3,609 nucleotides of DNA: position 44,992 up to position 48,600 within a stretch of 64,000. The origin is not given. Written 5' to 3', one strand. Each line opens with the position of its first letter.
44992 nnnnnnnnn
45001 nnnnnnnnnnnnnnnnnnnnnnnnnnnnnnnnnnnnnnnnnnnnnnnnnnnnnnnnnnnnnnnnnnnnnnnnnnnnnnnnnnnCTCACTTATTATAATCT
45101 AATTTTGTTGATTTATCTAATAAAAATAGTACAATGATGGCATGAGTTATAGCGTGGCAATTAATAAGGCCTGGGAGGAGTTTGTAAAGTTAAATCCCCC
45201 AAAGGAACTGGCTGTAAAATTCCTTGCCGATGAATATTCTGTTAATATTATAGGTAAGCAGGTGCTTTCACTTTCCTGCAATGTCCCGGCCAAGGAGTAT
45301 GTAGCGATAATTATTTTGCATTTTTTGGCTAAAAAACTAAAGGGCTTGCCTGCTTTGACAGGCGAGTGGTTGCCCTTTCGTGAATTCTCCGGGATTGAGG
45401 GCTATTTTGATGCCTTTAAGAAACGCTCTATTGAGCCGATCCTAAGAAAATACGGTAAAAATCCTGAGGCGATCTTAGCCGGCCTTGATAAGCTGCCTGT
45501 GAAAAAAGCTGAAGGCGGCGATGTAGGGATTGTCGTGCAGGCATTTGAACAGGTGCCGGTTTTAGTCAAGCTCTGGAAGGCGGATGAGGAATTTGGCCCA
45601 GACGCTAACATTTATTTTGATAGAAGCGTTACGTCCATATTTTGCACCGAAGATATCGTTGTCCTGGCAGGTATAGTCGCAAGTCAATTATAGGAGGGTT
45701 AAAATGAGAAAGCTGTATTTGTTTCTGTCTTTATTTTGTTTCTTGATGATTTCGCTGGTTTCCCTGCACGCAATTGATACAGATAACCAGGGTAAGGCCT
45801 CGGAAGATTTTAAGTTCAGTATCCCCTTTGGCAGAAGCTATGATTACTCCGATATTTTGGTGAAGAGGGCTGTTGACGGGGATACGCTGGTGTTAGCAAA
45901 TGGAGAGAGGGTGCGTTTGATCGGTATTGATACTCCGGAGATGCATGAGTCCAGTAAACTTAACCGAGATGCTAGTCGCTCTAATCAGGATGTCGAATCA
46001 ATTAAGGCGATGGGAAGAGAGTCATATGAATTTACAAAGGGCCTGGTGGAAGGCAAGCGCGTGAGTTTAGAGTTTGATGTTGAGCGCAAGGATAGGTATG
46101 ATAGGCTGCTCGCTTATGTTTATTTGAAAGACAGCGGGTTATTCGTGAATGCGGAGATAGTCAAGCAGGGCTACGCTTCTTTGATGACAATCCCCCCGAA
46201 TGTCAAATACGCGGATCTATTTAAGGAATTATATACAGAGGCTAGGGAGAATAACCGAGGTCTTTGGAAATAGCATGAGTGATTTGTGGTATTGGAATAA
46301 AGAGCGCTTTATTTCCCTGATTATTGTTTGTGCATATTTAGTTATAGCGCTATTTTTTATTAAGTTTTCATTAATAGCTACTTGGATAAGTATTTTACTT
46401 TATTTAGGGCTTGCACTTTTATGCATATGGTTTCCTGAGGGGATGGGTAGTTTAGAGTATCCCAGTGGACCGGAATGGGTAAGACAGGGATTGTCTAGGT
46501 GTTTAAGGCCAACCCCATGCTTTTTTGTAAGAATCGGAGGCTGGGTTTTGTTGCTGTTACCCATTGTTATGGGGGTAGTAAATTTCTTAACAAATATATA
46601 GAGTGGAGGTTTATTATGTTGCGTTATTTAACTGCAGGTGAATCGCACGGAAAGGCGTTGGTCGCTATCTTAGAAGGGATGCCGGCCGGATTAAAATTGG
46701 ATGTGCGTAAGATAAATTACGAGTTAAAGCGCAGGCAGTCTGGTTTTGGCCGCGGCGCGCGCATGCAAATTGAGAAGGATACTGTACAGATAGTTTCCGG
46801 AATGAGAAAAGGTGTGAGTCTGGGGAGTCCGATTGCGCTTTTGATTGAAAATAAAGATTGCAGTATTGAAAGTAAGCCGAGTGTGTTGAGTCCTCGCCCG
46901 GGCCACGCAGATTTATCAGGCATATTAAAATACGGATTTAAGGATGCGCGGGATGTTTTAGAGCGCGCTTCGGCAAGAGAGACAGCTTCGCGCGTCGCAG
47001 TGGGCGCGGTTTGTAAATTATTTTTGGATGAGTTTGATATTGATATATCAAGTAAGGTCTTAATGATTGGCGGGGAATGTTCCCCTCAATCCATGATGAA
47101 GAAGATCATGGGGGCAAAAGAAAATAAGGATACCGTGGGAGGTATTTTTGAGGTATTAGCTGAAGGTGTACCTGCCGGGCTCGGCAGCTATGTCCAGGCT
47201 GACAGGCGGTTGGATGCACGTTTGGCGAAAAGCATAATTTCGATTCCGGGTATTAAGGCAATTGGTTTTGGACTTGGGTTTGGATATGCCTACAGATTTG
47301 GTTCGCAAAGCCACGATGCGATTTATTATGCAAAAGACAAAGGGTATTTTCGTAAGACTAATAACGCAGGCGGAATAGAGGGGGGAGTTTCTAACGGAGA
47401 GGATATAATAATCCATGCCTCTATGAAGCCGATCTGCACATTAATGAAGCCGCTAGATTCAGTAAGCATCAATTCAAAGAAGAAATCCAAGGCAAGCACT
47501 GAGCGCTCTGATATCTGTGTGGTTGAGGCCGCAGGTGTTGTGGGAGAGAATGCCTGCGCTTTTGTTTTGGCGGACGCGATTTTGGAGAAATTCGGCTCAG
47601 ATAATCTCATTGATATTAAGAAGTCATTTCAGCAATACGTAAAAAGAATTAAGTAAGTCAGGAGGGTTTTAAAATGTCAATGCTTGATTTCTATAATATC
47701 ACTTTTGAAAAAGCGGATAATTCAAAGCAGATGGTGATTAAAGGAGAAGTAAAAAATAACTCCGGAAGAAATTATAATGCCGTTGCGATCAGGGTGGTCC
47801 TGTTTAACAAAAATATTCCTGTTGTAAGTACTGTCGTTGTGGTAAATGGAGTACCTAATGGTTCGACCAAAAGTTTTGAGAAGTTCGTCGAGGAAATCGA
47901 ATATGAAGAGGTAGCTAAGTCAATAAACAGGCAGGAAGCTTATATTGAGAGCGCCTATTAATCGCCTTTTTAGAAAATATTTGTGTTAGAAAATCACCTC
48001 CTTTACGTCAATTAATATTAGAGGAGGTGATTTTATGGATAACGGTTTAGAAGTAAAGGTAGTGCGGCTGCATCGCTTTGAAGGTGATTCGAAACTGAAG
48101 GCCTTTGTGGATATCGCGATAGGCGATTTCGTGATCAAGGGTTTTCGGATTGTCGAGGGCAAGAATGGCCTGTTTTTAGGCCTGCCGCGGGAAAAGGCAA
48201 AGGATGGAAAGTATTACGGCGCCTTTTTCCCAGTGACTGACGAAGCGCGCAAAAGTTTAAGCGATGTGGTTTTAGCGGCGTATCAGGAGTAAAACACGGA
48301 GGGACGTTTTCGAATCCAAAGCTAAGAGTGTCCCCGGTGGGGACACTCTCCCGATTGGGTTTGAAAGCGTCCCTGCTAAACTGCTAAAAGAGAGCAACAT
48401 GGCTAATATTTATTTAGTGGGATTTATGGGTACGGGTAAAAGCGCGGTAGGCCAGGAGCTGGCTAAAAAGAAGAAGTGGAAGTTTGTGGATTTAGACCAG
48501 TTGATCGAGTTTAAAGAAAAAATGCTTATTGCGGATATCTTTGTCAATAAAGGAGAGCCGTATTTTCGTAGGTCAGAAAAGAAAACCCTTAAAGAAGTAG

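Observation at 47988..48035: spoVG Shine-Dalgarno locked in a 13-bp hairpin with a copy of the 16S rRNA 3' end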

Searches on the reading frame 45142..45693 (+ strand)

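Call 7: search_protein_families(library=pfam, proteins=[window:45142-45693:+], max_evalue=0.01)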
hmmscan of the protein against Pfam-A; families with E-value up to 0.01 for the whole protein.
window:45142-45693:+ (183 aa): 1 family
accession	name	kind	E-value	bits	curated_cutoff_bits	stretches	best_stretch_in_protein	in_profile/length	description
PF12654.12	DUF3786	-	1.9e-35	122.4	27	1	21-180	17-174/176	Domain of unknown function (DUF3786)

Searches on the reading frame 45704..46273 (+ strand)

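Call 7: search_protein_families(library=pfam, proteins=[window:45704-46273:+], max_evalue=0.01)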
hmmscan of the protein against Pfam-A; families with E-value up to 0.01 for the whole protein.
window:45704-46273:+ (189 aa): 1 family
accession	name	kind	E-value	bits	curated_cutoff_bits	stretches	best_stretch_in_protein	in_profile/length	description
PF00565.23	SNase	-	3.5e-21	76.1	21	1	69-189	1-106/107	Staphylococcal nuclease homologue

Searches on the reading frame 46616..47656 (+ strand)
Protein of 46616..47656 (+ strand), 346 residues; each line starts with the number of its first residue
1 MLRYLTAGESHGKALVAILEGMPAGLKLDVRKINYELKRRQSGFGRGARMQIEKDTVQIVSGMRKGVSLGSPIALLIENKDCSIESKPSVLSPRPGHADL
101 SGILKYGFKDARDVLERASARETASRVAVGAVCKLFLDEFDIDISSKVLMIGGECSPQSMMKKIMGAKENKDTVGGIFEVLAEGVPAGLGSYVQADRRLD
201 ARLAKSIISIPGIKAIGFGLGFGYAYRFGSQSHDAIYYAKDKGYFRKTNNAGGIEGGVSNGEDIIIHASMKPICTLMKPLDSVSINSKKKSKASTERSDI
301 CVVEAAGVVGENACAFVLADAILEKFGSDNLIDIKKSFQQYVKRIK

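Call 7: search_protein_families(library=pfam, proteins=[window:46616-47656:+], max_evalue=0.01)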
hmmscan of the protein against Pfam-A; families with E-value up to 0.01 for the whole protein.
window:46616-47656:+ (346 aa): 1 family
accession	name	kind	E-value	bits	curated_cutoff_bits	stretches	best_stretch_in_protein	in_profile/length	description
PF01264.26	Chorismate_synt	-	4.1e-106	354.8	27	1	2-323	1-327/327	Chorismate synthase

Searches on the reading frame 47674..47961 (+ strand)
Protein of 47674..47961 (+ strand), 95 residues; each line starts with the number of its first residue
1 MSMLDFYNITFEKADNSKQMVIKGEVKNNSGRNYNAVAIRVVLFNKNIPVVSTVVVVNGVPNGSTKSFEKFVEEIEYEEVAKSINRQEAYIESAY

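Call 7: search_protein_families(library=pfam, proteins=[window:47674-47961:+], max_evalue=0.01)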
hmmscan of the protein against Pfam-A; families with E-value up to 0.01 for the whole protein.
window:47674-47961:+ (95 aa): 2 families
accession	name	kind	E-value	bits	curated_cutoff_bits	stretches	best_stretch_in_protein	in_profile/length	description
PF16797.11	Fungal_KA1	-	0.00028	21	27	1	16-76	50-108/118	Fungal kinase associated-1 domain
PF09624.15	DUF2393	-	0.0021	18.5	26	1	15-78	58-109/146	Protein of unknown function (DUF2393)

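Call 56: search_protein_families(library=ncbifam, proteins=[window:47674-47958:+], max_evalue=0.001)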
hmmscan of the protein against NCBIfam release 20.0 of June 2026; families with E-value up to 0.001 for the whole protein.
window:47674-47958:+ (95 aa): 1 family
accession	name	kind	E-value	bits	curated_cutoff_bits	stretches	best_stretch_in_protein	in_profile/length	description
NF038353.1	FxLYD_dom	domain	6.9e-07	29.1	23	1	19-69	3-54/71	FxLYD domain-containing protein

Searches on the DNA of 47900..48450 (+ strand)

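Call 16: search_rna_families(source=window, start=47900, end=48450, threshold=evalue, max_evalue=10)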
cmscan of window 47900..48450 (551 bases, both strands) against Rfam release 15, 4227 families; matches with E-value up to 10: 6.
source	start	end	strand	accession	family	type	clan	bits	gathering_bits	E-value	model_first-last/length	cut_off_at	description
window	47971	48055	+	RF02445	SpR14_sRNA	Gene; sRNA;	-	21.6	50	1.9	1-80/80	no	Streptococcus sRNA SpR14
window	47960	48039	+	RF02064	STnc370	Gene; sRNA;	-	21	54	3.8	1-71/71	no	Enterobacterial sRNA STnc370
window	48293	48381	+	RF03984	MIR2933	Gene; miRNA;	-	17.4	70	0.84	1-112/112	no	MIR2933 microRNA precursor family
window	48299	48375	+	RF03277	mir-5886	Gene; miRNA;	-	16.9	85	3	1-89/89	no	mir-5886 microRNA precursor family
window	48299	48375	-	RF03277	mir-5886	Gene; miRNA;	-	15.5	85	7.1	1-89/89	no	mir-5886 microRNA precursor family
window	48323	48348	-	RF02806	PyrR208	Gene; snRNA; snoRNA; HACA-box;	-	12.4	64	8.8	8-33/60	no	Pyrobaculum sRNA 208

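Call 32: search_rna_families(sources=[L005, L013, L024, L028, L029, L032, L038, L039, L045, L050, L052, L053, L060, L062, L063, L070, L081, L076], threshold=gathering)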
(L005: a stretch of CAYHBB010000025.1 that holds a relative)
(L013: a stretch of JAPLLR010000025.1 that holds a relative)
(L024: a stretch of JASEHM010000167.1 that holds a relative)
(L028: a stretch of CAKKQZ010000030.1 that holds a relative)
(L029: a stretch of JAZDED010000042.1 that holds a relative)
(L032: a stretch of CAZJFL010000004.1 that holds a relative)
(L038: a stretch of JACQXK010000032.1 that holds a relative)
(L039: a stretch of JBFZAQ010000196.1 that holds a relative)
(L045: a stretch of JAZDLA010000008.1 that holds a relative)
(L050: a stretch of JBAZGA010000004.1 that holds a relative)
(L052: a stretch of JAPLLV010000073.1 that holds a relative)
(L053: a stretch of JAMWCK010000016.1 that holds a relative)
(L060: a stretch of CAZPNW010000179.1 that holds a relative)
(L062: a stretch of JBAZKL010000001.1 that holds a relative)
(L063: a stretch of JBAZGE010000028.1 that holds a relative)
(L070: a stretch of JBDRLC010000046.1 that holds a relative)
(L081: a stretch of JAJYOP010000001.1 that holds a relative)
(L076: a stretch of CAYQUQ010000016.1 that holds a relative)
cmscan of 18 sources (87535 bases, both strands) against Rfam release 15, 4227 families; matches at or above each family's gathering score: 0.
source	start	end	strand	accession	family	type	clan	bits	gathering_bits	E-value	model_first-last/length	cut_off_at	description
